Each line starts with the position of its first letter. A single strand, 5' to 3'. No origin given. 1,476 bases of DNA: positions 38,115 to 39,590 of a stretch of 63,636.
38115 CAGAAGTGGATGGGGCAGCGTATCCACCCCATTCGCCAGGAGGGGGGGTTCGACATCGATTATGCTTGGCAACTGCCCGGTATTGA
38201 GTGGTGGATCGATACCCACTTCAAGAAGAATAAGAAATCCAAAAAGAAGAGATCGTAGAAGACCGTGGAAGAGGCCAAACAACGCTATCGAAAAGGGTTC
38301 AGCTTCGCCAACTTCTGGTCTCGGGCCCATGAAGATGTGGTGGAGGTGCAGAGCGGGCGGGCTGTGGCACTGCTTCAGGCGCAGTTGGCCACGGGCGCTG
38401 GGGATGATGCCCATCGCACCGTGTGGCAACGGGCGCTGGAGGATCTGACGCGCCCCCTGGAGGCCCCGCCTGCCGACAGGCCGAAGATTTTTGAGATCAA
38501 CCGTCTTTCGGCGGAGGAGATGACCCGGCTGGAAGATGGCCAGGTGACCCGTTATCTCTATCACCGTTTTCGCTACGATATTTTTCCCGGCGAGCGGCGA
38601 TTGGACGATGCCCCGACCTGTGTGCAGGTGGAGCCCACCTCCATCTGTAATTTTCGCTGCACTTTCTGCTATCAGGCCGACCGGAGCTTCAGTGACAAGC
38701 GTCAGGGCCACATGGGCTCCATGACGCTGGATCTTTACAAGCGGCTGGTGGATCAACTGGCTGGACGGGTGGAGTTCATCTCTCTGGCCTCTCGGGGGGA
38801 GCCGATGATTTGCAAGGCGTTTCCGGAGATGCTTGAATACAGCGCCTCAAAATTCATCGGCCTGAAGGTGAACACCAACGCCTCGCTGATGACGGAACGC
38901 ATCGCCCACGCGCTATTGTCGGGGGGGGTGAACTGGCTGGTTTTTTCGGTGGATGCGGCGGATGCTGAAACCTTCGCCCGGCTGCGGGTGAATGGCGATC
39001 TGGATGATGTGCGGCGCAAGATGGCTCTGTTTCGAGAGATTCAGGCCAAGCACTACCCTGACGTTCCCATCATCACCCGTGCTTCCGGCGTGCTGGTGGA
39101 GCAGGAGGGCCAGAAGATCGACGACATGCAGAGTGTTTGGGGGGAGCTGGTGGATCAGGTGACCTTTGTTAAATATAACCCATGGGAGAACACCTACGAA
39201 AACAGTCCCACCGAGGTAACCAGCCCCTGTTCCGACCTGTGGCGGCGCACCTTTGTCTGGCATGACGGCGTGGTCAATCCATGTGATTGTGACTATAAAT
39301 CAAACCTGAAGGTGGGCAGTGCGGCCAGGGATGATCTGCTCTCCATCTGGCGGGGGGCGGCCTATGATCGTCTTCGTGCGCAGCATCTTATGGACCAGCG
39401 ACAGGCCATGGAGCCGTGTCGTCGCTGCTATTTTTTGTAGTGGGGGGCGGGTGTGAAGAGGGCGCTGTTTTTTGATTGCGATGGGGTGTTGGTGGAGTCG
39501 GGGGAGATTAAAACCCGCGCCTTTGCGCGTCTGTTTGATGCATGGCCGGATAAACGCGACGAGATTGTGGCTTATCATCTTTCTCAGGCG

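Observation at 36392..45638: Tightly packed operon that looks like a pathway for an unrecognised CMP-activated, possibly branched-chain sugar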

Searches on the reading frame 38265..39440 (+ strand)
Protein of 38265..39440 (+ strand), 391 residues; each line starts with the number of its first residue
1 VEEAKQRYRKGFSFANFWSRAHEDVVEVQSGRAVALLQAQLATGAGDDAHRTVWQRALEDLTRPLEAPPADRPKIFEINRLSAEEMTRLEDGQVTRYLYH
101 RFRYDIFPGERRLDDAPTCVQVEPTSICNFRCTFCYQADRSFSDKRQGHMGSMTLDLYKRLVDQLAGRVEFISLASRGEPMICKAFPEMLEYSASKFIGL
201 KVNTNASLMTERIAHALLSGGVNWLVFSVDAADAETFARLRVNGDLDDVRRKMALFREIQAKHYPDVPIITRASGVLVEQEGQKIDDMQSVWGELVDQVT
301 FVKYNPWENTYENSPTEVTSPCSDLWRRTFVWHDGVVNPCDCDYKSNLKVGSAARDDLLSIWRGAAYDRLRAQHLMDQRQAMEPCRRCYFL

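Call 3: search_protein_families(library=pfam, proteins=[window:38265-39440:+])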
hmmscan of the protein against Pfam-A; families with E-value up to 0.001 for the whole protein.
window:38265-39440:+ (391 aa): 2 families
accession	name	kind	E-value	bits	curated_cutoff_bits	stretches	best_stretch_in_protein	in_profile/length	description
PF04055.27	Radical_SAM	-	1.3e-16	61.7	29.5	1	122-259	1-139/166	Radical SAM superfamily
PF13186.11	SPASM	-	1.1e-11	45.3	21.5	1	322-389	1-67/67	Iron-sulfur cluster-binding domain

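Call 4: search_protein_families(library=ncbifam, proteins=[window:38265-39440:+])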
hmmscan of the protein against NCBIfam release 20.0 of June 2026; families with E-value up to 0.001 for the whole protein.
window:38265-39440:+ (391 aa): 36 families (the best 25 are shown)
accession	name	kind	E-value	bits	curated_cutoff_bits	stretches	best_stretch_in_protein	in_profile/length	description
TIGR04311.1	rSAM_Geo_metal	subfamily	1.1e-23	84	400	1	117-263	2-146/423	radical SAM/SPASM family putative metalloenzyme maturase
TIGR04317.1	W_rSAM_matur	equivalog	2e-19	69.9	380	1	120-272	6-152/349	tungsten cofactor oxidoreductase radical SAM maturase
TIGR03962.1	mycofact_rSAM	equivalog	1.8e-15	57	265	1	114-291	8-172/339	mycofactocin radical SAM maturase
TIGR04250.1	SCM_rSAM_ScmE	equivalog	1.3e-14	53.9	400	2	117-304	2-174/358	SynChlorMet cassette radical SAM/SPASM protein ScmE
NF038283.1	viperin_w_prok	equivalog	2.2e-13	50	180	1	125-240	9-125/281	viperin family antiviral radical SAM protein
TIGR04545.1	rSAM_ahbD_hemeb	equivalog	3.7e-13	49.6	500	1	122-252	4-130/339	heme b synthase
TIGR04321.1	spiroSPASM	subfamily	9.9e-13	47.6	250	1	115-388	228-502/510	spiro-SPASM protein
NF033640.1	N_Twi_rSAM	subfamily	3.1e-12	46.3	170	2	114-259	107-268/398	twitch domain-containing radical SAM protein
TIGR02666.1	moaA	equivalog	1.4e-11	43.9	284.05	1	125-260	17-154/336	GTP 3',8-cyclase MoaA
TIGR04054.1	rSAM_NirJ1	equivalog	3.2e-11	42.5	650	1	120-234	38-147/387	putative heme d1 biosynthesis radical SAM protein NirJ1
TIGR04546.1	rSAM_ahbC_deAc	equivalog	3.4e-10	39.3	650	1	120-234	41-150/390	12,18-didecarboxysiroheme deacetylase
NF045574.1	sacti_mat_StsB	exception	6.6e-10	38.4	625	1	125-258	103-230/466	StsB family radical SAM/SPASM domain sactipeptide maturase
TIGR04347.1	pseudo_SAM_Halo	equivalog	1.7e-09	37.5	525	1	122-234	42-149/390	TIGR04347 family pseudo-SAM/SPASM protein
NF050035.1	rSAM_WgK_link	exception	2.6e-09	36.5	650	1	111-246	2-133/367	radical SAM/SPASM peptide maturase WgkB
TIGR04251.1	SCM_rSAM_ScmF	equivalog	2.7e-09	36.9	400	1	125-248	11-133/353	SynChlorMet cassette radical SAM/SPASM protein ScmF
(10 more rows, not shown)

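Call 8: find_homologous_proteins(query=window:38265-39440:+)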
Query window:38265-39440:+ (391 aa): 1447 proteins with E <= 0.001 among 8000 candidates; the best 120 are listed.
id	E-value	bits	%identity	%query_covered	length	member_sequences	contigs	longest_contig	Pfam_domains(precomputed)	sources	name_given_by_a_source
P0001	2.5e-269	911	100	100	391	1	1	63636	PF13186.12,PF04055.28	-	-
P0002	9.3e-202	688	76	100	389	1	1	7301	PF13186.12,PF04055.28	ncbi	-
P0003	5.8e-143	495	56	98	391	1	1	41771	PF13186.12,PF04055.28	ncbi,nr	ncbi:MAG: SPASM domain-containing protein [Magnetococcales bacterium]|nr:SPASM domain-containing pro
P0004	2.7e-131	456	54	97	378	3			PF13186.12,PF04055.28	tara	tara:strand:- start:1067 stop:2203 length:1137 start_codon:yes stop_codon:yes gene_type:complete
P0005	3.4e-130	453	49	100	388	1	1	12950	PF13186.12,PF04055.28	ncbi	-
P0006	3.1e-128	446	51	99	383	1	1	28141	PF13186.12,PF04055.28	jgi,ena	-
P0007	1.2e-127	444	52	99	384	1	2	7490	PF13186.12,PF04055.28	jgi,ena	jgi:radical SAM protein with 4Fe4S-binding SPASM domain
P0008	1.5e-127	444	50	99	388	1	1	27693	PF13186.12,PF04055.28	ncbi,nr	ncbi:MAG: radical SAM protein [Magnetococcales bacterium]|nr:radical SAM protein [Magnetococcales ba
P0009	6.2e-127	442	52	99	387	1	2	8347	PF13186.12,PF04055.28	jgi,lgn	-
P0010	5.2e-126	439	53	98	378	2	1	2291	PF13186.12,PF04055.28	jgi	-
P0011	7.3e-126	438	52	97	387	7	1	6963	PF13186.12,PF04055.28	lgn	-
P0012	4.7e-125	436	51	97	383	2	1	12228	PF13186.12,PF04055.28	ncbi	-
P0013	5.0e-125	436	50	99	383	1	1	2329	PF13186.12,PF04055.28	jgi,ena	-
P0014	8.7e-125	435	50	97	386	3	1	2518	PF13186.12,PF04055.28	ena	-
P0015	1.3e-124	434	49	98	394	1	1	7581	PF13186.12,PF04055.28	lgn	-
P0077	4.0e-119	416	47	99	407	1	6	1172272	PF13186.12,PF04055.28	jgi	jgi:radical SAM protein with 4Fe4S-binding SPASM domain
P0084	8.0e-119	415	52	91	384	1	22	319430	PF13186.12,PF04055.28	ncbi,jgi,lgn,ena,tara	tara:strand:+ start:595 stop:1749 length:1155 start_codon:yes stop_codon:yes gene_type:complete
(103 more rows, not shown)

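Call 9: find_encoding_contigs(protein=P0003, flank=10000, max_places=2)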
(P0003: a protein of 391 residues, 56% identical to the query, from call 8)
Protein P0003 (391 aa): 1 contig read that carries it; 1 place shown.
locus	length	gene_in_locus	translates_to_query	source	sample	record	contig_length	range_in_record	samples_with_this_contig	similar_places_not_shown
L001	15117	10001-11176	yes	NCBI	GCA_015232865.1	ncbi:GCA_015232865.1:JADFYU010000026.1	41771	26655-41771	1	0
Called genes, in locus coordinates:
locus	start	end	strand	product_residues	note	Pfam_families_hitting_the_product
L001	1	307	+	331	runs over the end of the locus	PF02154:FliM, PF01052:FliMN_C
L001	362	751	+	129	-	PF28396:SepQ_C, PF01052:FliMN_C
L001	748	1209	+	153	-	PF04347:FliO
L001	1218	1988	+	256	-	PF00813:FliP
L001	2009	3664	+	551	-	PF13371:TPR_9 (faint), PF13424:TPR_12 (faint), PF14559:TPR_19 (faint), PF13428:TPR_14 (faint), PF13432:TPR_16 (faint), PF12895:ANAPC3 (faint), PF00685:Sulfotransfer_1, PF13469:Sulfotransfer_3, +4 more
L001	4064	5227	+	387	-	-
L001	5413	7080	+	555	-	PF00664:ABC_membrane, PF00005:ABC_tran, PF02463:SMC_N (weak)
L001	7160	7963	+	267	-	PF01182:Glucosamine_iso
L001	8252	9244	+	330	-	PF00389:2-Hacid_dh, PF02826:2-Hacid_dh_C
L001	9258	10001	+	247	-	PF02348:CTP_transf_3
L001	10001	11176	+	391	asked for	PF04055:Radical_SAM, PF13186:SPASM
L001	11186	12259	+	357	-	PF00155:Aminotran_1_2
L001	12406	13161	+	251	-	PF05401:NodS, PF01209:Ubie_methyltran (weak), PF05175:MTS (weak), PF08241:Methyltransf_11, PF08242:Methyltransf_12, PF13649:Methyltransf_25, PF13847:Methyltransf_31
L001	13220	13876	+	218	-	PF00702:Hydrolase, PF13419:HAD_2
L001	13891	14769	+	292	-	PF01073:3Beta_HSD, PF01370:Epimerase, PF02719:Polysacc_synt_2, PF04321:RmlD_sub_bind, PF07993:NAD_binding_4 (faint), PF13460:NAD_binding_10, PF16363:GDP_Man_Dehyd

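Call 10: find_encoding_contigs(protein=P0077, flank=10000, max_places=2)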
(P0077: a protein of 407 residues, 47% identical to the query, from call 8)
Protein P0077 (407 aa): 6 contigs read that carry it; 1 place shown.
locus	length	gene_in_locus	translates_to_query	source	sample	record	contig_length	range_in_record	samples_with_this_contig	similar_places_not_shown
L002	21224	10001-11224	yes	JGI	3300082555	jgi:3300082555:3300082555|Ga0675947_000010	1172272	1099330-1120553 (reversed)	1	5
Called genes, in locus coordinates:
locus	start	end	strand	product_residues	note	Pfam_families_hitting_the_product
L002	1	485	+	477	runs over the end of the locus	PF00571:CBS (faint), PF01041:DegT_DnrJ_EryC1, PF00155:Aminotran_1_2, PF01212:Beta_elim_lyase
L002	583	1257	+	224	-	PF01182:Glucosamine_iso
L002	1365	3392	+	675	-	-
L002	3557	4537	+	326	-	PF00685:Sulfotransfer_1, PF13469:Sulfotransfer_3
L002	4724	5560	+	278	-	PF05050:Methyltransf_21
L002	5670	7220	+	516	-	PF02310:B12-binding, PF04055:Radical_SAM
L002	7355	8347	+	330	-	PF00389:2-Hacid_dh, PF02826:2-Hacid_dh_C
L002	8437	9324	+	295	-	PF01073:3Beta_HSD, PF01370:Epimerase, PF02719:Polysacc_synt_2, PF04321:RmlD_sub_bind, PF05368:NmrA, PF07993:NAD_binding_4 (faint), PF13460:NAD_binding_10, PF16363:GDP_Man_Dehyd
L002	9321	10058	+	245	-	PF02348:CTP_transf_3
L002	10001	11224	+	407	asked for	PF04055:Radical_SAM, PF13186:SPASM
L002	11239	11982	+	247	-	PF00106:adh_short, PF01370:Epimerase (weak), PF08659:KR (weak), PF13561:adh_short_C2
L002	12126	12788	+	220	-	PF00702:Hydrolase, PF13419:HAD_2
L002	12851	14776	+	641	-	-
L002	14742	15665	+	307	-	PF01370:Epimerase, PF04321:RmlD_sub_bind, PF02719:Polysacc_synt_2, PF16363:GDP_Man_Dehyd (weak)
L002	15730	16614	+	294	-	PF00535:Glycos_transf_2 (faint)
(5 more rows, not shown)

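Call 11: find_encoding_contigs(protein=P0084, flank=10000, max_places=3)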
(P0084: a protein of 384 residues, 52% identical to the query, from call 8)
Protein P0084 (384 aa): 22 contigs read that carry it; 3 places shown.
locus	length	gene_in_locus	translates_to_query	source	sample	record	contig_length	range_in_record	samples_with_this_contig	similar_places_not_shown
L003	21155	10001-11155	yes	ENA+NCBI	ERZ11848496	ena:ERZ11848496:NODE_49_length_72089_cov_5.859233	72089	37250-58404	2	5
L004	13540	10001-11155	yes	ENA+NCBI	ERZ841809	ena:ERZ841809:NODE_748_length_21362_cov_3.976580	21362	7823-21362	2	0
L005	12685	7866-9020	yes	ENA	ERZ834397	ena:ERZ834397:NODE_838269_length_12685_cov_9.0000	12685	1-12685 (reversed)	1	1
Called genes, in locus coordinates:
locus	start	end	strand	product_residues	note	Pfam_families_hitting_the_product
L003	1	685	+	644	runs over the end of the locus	-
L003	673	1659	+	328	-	PF00106:adh_short (weak), PF01073:3Beta_HSD, PF01370:Epimerase, PF02719:Polysacc_synt_2, PF04321:RmlD_sub_bind, PF05368:NmrA, PF16363:GDP_Man_Dehyd, PF13460:NAD_binding_10, +1 more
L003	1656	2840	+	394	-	PF01041:DegT_DnrJ_EryC1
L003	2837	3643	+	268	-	PF02348:CTP_transf_3, PF12804:NTP_transf_3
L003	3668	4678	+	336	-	-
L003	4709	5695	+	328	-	PF00389:2-Hacid_dh, PF02826:2-Hacid_dh_C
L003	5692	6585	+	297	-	PF01073:3Beta_HSD, PF01370:Epimerase, PF02719:Polysacc_synt_2, PF04321:RmlD_sub_bind, PF05368:NmrA (weak), PF13460:NAD_binding_10, PF16363:GDP_Man_Dehyd, PF07993:NAD_binding_4 (weak), +1 more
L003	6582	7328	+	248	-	PF02348:CTP_transf_3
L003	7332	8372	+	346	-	PF13489:Methyltransf_23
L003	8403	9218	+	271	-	PF01261:AP_endonuc_2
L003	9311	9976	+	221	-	PF13561:adh_short_C2, PF00106:adh_short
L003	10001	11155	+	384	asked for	PF04055:Radical_SAM, PF13186:SPASM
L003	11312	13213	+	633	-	-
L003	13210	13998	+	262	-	PF00483:NTP_transferase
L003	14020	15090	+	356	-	PF04321:RmlD_sub_bind, PF01073:3Beta_HSD (weak), PF01370:Epimerase, PF02719:Polysacc_synt_2, PF16363:GDP_Man_Dehyd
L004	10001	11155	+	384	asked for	PF04055:Radical_SAM, PF13186:SPASM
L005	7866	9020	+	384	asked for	PF04055:Radical_SAM, PF13186:SPASM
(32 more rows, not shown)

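Call 16: search_solved_structures(query=window:38265-39440:+, max_evalue=0.001)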
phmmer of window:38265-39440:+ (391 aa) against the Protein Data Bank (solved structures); distinct sequences matched with E-value up to 0.001: 2.
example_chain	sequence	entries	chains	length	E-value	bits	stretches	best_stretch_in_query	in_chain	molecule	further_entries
4m7t_A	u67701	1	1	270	3.3e-07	32.8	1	99-230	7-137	BtrN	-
4m7s_A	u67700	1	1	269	7.9e-06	28.3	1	118-230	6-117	BtrN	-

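Call 20: find_related_loci(query=A1, collection=genome_contigs, flank=10000)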
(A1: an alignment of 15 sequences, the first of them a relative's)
Query A1 (391 aa) in genome_contigs; peptide patterns used: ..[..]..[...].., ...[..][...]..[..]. (x = any residue, [..] = any of these).
599 stretches matched a pattern (row limit reached: there are more); 192 encode a relative of the query (tblastn E <= 1e-3); the best 80 are kept; 80 distinct loci.
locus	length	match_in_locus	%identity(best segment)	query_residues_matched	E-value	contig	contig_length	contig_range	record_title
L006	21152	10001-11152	50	1-391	3e-130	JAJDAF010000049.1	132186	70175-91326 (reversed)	MAG: candidate division KSB1 bacterium isolate OFTM356 OFTM356_48, whole genome shotgun sequence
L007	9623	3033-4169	48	1-388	1e-128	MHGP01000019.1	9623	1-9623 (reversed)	MAG: Omnitrophica WOR_2 bacterium RIFCSPHIGHO2_02_FULL_48_11 rifcsphigho2_02_scaffold_15654, whole genome shotgun sequen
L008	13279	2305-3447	50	3-388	2e-126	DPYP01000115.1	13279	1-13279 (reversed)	MAG TPA_asm: Lentisphaeria bacterium isolate UBA8228 contig_29195, whole genome shotgun sequence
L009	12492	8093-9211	49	4-388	2e-126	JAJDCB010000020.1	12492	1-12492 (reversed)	MAG: Candidatus Omnitrophota bacterium isolate OFTM390 OFTM390_19, whole genome shotgun sequence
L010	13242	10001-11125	47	1-388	4e-124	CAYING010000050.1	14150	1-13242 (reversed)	MAG TPA_asm: uncultured Planctomycetales bacterium isolate ERP119705_co25_670 genome assembly, contig: NODE_3251_length_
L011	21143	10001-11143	47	6-389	2e-123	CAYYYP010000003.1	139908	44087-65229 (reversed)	MAG TPA_asm: uncultured Oligoflexia bacterium isolate SRP286056_co3_119 genome assembly, contig: NODE_24_length_139908_c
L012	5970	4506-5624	47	1-388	2e-122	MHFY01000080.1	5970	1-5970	MAG: Omnitrophica WOR_2 bacterium GWA2_47_8 gwa2_scaffold_24751, whole genome shotgun sequence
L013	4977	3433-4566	46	1-391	2e-122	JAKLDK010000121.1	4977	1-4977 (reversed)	MAG: Candidatus Omnitrophota bacterium isolate RA.bin108 RA.bin108_121, whole genome shotgun sequence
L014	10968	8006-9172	46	4-388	2e-121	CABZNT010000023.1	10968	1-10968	MAG: uncultured Prochlorococcus sp. isolate AG-896-E23 genome assembly, contig: AG-896-E23_NODE_23, whole genome shotgun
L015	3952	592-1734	49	1-388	2e-123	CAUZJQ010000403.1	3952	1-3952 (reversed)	MAG: Lentisphaeria bacterium isolate CB21_323.87 genome assembly, contig: Ga0302123_10019942, whole genome shotgun seque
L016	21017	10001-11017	48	48-391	8e-121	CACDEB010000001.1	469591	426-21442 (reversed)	uncultured Pelagibacteraceae bacterium isolate AG-903-K07 genome assembly, contig: AG-903-K07_NODE_1, whole genome shotg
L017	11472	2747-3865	47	8-388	2e-120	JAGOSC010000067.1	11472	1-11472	MAG: Candidatus Omnitrophota bacterium isolate Gw_Eff_bin_307 Gw_Eff_14152_length_11472_cov_6.078625, whole genome shotg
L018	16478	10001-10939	56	75-388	6e-120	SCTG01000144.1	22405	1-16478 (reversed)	MAG: Nitrospirae bacterium isolate FW300_bin.52 FW300_bin.52-124037, whole genome shotgun sequence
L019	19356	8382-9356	53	63-388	4e-120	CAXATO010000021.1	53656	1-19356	MAG TPA_asm: uncultured Magnetovibrio sp. isolate ERR2752158_binner12_Refined_88 genome assembly, contig: ERZ2772516.468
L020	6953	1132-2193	45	31-389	1e-118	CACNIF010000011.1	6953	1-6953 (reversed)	MAG: uncultured Pelagibacteraceae bacterium isolate AG-920-L03 genome assembly, contig: AG-920-L03_NODE_11, whole genome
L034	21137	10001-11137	44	3-388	8e-115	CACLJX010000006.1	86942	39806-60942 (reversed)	MAG: uncultured Alphaproteobacteria bacterium isolate AG-464-G03 genome assembly, contig: AG-464-G03_NODE_6, whole genom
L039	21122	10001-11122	48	8-388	2e-114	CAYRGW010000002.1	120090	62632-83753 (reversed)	MAG TPA_asm: uncultured Solibacteraceae bacterium isolate SRP062349_co6_19 genome assembly, contig: NODE_41_length_12009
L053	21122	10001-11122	47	8-388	6e-111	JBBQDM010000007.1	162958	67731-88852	MAG: Vicinamibacterales bacterium isolate Co_metawrap_1169 Cmw_1169_k141_16678717_length_162958_cov_15.0000, whole genom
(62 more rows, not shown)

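Call 39: find_encoding_contigs(protein=P0002, flank=10000, max_places=1)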
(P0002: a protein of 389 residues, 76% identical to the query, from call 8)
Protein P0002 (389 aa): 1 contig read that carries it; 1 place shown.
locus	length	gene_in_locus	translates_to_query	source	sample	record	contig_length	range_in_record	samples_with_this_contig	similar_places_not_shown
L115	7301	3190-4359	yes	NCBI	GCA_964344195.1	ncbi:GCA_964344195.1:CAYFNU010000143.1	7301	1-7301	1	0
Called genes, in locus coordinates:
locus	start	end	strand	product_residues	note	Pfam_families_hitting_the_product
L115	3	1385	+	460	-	?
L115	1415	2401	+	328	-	PF00389:2-Hacid_dh, PF02826:2-Hacid_dh_C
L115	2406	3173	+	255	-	PF02348:CTP_transf_3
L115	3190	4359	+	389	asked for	PF04055:Radical_SAM, PF13186:SPASM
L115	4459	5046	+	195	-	-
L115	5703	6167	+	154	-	PF01370:Epimerase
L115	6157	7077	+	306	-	PF00535:Glycos_transf_2, PF10111:Glyco_tranf_2_2, PF13641:Glyco_tranf_2_3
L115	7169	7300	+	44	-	?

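Call 50: predict_structure(alignment_id=A1)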
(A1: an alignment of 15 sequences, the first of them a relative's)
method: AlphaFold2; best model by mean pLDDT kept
length: 391 residues; sequences in the alignment: 15
mean_pLDDT: 79.1   pTM: 0.83
mean pLDDT of the five models: 79.1, 75.6, 75.1, 74.5, 73.5
residues with pLDDT >= 90: 180; 70-90: 106; 50-70: 51; < 50: 54
segments of 3 or more residues with pLDDT < 50: 1-11, 128-143, 305-319, 383-391
pLDDT, mean of each block of 10 residues (from residue 1): 35 72 93 97 93 94 70 78 92 93 85 87 70 39 54 92 93 83 91 92 89 95 89 77 75 96 94 79 84 93 51 41 75 86 63 93 91 75 41 29
secondary structure, 60 per line:
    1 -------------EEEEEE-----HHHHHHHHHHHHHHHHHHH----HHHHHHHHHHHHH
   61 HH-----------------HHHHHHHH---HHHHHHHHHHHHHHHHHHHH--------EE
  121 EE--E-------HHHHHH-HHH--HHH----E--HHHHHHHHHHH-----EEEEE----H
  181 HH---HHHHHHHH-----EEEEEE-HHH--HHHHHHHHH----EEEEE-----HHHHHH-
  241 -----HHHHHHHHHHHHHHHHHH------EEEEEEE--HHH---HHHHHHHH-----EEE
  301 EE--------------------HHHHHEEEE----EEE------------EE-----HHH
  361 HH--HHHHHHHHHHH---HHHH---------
elements in order: E14-19 H25-43 H48-62 H80-87 H91-110 E119-122 H133-138 H155-165 E171-175 H186-193 E199-204 H211-219 E224-228 H234-239 H246-263 E270-276 H285-292 E298-302 H323-327 E328-331 E336-338 H358-362 H365-375 H379-382

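Call 53: fold_search(model_id=the predicted structure, library=pdb)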
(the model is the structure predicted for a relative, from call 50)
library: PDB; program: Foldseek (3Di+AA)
matches with E <= 10: 1020; with E <= 0.001: 45
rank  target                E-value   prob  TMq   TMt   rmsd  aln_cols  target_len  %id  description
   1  5v1t_A                3.0e-08  1.00  0.48  0.43   8.7       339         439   15  Crystal structure of Streptococcus suis SuiB bound to precursor peptide SuiA (released 2017-08-30)
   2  5v1q_A                4.2e-08  1.00  0.47  0.43   8.4       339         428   15  Crystal structure of Streptococcus suis SuiB (released 2017-08-30)
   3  8hzv_D                4.2e-08  1.00  0.44  0.37  13.4       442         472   13  The crystal structure of a Radical SAM Enzyme DesII (released 2024-07-10)
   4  4m7t                  5.8e-08  1.00  0.43  0.64   7.8       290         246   18  Crystal structure of BtrN in complex with AdoMet and 2-DOIA (released 2013-10-02)
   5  5v1s_A                5.8e-08  1.00  0.46  0.43   8.2       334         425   16  Crystal structure of Streptococcus suis SuiB bound to S-adenosylmethionine (released 2017-08-30)
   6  8hzv_B                1.0e-07  1.00  0.44  0.37  13.2       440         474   13  The crystal structure of a Radical SAM Enzyme DesII (released 2024-07-10)
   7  8hzv_C                1.2e-07  1.00  0.45  0.38  12.4       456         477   13  The crystal structure of a Radical SAM Enzyme DesII (released 2024-07-10)
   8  4m7s                  1.3e-07  1.00  0.40  0.69   7.1       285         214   17  Crystal structure of SeMet BtrN in an OPEN conformation (released 2013-10-02)
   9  8hzy_A                1.3e-07  1.00  0.45  0.39  13.0       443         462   15  The crystal structure of a Radical SAM Enzyme DesII (released 2024-07-10)
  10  6efn                  1.7e-07  1.00  0.44  0.44   6.8       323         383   16  Structure of a RiPP maturase, SkfB (released 2018-10-24)
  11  5v1s_B                1.8e-07  1.00  0.48  0.45  10.3       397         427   14  Crystal structure of Streptococcus suis SuiB bound to S-adenosylmethionine (released 2017-08-30)
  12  8hzy_B                2.3e-07  1.00  0.45  0.40  11.6       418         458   14  The crystal structure of a Radical SAM Enzyme DesII (released 2024-07-10)
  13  5v1q_B                2.7e-07  1.00  0.44  0.40  10.4       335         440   15  Crystal structure of Streptococcus suis SuiB (released 2017-08-30)
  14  8hzv_A                2.7e-07  1.00  0.43  0.36  13.6       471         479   13  The crystal structure of a Radical SAM Enzyme DesII (released 2024-07-10)
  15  4k39_B                6.9e-07  1.00  0.47  0.51   6.7       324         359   14  Native anSMEcpe with bound AdoMet and Cp18Cys peptide (released 2013-05-08)
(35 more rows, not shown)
